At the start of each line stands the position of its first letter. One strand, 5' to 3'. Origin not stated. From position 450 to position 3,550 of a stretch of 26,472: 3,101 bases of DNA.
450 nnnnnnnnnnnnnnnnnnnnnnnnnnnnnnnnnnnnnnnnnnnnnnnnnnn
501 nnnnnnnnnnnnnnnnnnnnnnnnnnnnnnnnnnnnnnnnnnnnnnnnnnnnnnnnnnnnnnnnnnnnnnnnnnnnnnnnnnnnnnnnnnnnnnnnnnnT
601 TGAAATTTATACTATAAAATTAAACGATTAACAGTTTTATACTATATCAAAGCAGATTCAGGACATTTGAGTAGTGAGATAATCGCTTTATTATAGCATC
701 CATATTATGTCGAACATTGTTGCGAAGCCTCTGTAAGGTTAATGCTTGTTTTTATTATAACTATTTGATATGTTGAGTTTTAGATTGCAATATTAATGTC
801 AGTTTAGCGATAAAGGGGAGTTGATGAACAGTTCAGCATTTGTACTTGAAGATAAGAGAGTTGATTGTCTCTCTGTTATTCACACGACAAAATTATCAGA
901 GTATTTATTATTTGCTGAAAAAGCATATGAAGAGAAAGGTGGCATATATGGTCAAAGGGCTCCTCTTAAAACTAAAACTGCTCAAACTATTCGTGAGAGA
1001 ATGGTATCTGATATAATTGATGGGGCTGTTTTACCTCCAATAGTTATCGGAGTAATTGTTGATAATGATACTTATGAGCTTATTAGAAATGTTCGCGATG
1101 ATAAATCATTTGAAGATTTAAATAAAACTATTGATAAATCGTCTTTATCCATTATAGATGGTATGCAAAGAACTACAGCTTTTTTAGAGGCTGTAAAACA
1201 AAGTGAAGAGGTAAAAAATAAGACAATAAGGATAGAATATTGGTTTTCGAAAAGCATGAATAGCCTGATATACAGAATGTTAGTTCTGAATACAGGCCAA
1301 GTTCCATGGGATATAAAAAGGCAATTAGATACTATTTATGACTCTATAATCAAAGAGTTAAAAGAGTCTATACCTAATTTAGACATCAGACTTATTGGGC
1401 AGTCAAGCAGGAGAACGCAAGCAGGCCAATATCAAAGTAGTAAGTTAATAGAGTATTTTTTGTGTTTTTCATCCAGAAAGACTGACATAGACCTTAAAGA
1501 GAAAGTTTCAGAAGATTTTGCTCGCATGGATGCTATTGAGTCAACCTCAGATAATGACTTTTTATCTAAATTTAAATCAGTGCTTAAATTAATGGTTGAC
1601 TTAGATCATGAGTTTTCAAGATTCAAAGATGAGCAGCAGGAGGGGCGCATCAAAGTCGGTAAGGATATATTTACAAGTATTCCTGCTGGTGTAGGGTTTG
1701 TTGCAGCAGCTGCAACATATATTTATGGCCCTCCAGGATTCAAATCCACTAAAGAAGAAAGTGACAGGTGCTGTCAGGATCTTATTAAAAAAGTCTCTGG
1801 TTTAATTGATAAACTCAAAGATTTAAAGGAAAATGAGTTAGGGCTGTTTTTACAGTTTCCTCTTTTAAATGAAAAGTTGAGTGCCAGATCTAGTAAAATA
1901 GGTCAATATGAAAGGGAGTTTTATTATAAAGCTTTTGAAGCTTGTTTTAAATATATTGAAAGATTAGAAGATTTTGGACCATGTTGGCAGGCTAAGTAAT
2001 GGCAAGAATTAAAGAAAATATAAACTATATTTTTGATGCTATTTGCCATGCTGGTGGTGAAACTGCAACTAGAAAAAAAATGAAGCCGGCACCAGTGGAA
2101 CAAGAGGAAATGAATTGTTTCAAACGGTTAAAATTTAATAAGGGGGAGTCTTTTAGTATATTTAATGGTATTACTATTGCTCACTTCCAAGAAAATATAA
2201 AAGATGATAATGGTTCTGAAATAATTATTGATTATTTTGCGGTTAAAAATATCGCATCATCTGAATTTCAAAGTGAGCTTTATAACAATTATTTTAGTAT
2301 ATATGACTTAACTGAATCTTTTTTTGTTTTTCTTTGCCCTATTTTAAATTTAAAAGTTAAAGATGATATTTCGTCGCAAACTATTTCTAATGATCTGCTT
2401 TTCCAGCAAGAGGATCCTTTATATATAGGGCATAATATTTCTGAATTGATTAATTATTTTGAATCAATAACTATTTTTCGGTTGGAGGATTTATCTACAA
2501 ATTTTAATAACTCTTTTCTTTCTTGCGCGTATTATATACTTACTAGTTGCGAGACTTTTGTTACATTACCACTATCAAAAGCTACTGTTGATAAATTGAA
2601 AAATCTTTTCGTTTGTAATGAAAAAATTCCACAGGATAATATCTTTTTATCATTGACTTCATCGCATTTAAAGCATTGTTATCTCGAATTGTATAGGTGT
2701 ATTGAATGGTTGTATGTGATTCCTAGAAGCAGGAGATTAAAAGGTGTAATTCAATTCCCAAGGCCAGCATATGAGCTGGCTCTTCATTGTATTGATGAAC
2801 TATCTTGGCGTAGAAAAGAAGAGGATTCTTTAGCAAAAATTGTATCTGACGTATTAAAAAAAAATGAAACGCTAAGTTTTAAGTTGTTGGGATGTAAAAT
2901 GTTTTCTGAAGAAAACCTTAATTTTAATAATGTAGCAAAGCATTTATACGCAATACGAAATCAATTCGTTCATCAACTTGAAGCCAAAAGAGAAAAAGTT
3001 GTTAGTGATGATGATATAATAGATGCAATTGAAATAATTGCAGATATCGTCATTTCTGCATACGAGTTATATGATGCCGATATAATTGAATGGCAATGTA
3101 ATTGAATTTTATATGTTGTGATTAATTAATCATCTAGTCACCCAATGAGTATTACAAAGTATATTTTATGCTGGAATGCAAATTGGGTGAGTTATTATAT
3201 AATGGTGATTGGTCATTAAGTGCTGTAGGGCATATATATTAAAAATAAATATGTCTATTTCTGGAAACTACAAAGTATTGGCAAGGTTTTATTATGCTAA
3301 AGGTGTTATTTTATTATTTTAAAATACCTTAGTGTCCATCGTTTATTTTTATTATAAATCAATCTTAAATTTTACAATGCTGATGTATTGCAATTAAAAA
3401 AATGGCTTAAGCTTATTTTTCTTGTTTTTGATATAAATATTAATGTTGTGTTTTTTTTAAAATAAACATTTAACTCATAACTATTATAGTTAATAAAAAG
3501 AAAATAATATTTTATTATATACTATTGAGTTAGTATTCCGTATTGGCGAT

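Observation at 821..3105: AT-rich two-gene operon pairing a DGQHR/DUF262-like protein with a HEPN-motif protein: candidate undescribed defence system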

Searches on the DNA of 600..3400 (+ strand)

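Call 7: search_dna_similar(query=window:600-3400:+, collection=ecoli_genomes, mode=near, max_rows=15)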
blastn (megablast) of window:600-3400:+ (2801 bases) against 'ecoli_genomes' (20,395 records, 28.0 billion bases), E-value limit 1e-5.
Records with a match: 9; places in all: 9; records where one place covers at least 80% of the query: 9.
Genomes with a match: 9 of 5426; with a place that covers at least 80% of the query: 9. Places per genome that has any: lowest 1, median 1, highest 1. On chromosomes: 9 places; on plasmids: 0.
Best place of each record, by identity: >=99% 9.
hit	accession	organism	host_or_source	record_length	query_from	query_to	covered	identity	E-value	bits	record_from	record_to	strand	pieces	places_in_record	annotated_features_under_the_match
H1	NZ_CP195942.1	Escherichia coli strain C1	Raw wastewater influent sample from the ...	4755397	1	2801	100%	100.0%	0e+0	5173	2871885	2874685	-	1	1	hypothetical protein (x2)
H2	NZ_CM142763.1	Escherichia coli strain GPEC620-622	chicken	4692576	1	2801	100%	100.0%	0e+0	5173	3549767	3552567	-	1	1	hypothetical protein (x2)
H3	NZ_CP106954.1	Escherichia coli strain T43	Homo sapiens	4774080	1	2801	100%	100.0%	0e+0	5168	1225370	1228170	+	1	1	hypothetical protein (x2)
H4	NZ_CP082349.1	Escherichia coli strain AL.H8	Urban freshwater pond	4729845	1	2801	100%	99.9%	0e+0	5151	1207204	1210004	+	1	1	hypothetical protein (x2)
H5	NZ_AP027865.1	Escherichia coli strain 2017.20.01CC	Homo sapiens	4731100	1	2801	100%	99.8%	0e+0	5145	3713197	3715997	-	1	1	hypothetical protein (x2)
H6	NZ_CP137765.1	Escherichia coli strain GCEC19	missing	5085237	1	2801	100%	99.8%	0e+0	5140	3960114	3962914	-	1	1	hypothetical protein (x2)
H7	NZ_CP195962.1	Escherichia coli strain D8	Water sample from the Juan Diaz River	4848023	1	2801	100%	99.8%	0e+0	5140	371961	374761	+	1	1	hypothetical protein (x2)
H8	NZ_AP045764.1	Escherichia coli strain 23CRST007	Homo sapiens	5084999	1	2801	100%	99.8%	0e+0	5140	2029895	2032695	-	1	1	hypothetical protein (x2)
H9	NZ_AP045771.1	Escherichia coli strain 23CRST012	Homo sapiens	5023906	1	2801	100%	99.8%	0e+0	5140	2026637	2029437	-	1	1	hypothetical protein (x2)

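Call 8: get_annotated_region(hit=H3, flank=20000)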
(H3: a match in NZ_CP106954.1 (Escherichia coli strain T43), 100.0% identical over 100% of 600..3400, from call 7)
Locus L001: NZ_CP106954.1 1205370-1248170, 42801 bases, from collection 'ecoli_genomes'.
description: Escherichia coli strain T43 chromosome, complete genome
organism: Escherichia coli strain T43 (NCBI taxid 562)
replicon: chromosome; assembly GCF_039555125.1
host: Homo sapiens; source: feces; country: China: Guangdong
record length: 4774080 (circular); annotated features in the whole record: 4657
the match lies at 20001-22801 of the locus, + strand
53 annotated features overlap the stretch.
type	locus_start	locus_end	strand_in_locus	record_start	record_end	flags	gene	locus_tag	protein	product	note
CDS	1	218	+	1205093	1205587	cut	-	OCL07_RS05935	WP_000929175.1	phage terminase small subunit P27 family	-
CDS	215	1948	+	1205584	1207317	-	-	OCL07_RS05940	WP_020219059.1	terminase large subunit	-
CDS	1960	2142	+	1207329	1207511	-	ymfR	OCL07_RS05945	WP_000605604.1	protein YmfR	-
CDS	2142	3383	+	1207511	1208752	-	-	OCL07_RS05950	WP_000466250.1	phage portal protein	-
CDS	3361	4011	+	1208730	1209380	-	-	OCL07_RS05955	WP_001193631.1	HK97 family phage prohead protease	-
CDS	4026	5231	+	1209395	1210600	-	-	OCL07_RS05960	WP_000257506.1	phage major capsid protein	-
CDS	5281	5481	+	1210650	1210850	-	-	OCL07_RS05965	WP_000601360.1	hypothetical protein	-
CDS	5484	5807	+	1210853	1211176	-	-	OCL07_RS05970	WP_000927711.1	head-tail connector protein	-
CDS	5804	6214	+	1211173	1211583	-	-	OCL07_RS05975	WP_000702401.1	phage head closure protein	-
CDS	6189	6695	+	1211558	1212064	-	-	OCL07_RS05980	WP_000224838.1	hypothetical protein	-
CDS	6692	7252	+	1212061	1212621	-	-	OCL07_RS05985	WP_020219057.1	phage tail terminator protein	-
CDS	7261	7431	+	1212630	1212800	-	-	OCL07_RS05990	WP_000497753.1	DUF2635 domain-containing protein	-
CDS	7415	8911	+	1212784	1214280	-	-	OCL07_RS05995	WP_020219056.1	phage tail sheath subtilisin-like domain-containing protein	-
CDS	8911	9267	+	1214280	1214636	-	-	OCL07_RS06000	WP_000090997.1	phage tail tube protein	-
CDS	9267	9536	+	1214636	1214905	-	-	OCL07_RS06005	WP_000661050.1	phage tail assembly protein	-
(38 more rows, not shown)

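Call 21: get_annotated_region(hit=H1, flank=12000)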
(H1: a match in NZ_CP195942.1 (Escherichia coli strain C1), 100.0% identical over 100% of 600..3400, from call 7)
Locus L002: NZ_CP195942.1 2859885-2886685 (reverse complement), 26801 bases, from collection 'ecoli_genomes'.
description: Escherichia coli strain C1 chromosome, complete genome
organism: Escherichia coli strain C1 (NCBI taxid 562)
replicon: chromosome; assembly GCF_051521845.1
host: -; source: Raw wastewater influent sample from the Panama City Wastewater Treatment Plant; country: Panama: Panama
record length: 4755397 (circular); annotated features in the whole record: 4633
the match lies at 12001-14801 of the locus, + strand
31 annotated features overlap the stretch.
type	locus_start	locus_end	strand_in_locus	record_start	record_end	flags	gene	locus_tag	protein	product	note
CDS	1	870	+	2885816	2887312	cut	-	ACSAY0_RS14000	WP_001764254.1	phage tail sheath subtilisin-like domain-containing protein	-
CDS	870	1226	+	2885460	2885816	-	-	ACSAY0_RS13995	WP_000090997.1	phage tail tube protein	-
CDS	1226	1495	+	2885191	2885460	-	-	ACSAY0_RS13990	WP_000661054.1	phage tail assembly protein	-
CDS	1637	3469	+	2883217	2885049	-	-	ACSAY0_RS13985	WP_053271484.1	phage tail tape measure protein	-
CDS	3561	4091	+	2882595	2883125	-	-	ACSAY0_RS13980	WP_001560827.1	hypothetical protein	-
CDS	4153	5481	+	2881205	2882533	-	-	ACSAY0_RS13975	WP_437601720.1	DNA circularization protein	-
CDS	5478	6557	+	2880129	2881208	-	-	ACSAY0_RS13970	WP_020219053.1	phage baseplate assembly protein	-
CDS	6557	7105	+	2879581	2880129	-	-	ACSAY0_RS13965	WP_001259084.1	phage baseplate assembly protein V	-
CDS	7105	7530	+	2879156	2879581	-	-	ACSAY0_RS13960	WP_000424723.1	phage GP46 family protein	-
CDS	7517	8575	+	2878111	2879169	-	-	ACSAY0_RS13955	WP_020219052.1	baseplate J/gp47 family protein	-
CDS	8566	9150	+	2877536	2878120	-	ymfQ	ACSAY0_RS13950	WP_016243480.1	YmfQ family protein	-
CDS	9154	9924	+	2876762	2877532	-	-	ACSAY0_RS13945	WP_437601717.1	phage tail protein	-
CDS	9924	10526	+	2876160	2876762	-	tfaE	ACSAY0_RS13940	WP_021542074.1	tail fiber assembly protein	-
CDS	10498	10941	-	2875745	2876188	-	-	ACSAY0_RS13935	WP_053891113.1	tail fiber assembly protein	-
CDS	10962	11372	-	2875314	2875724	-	-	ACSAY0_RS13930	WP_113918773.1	gp53-like domain-containing protein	-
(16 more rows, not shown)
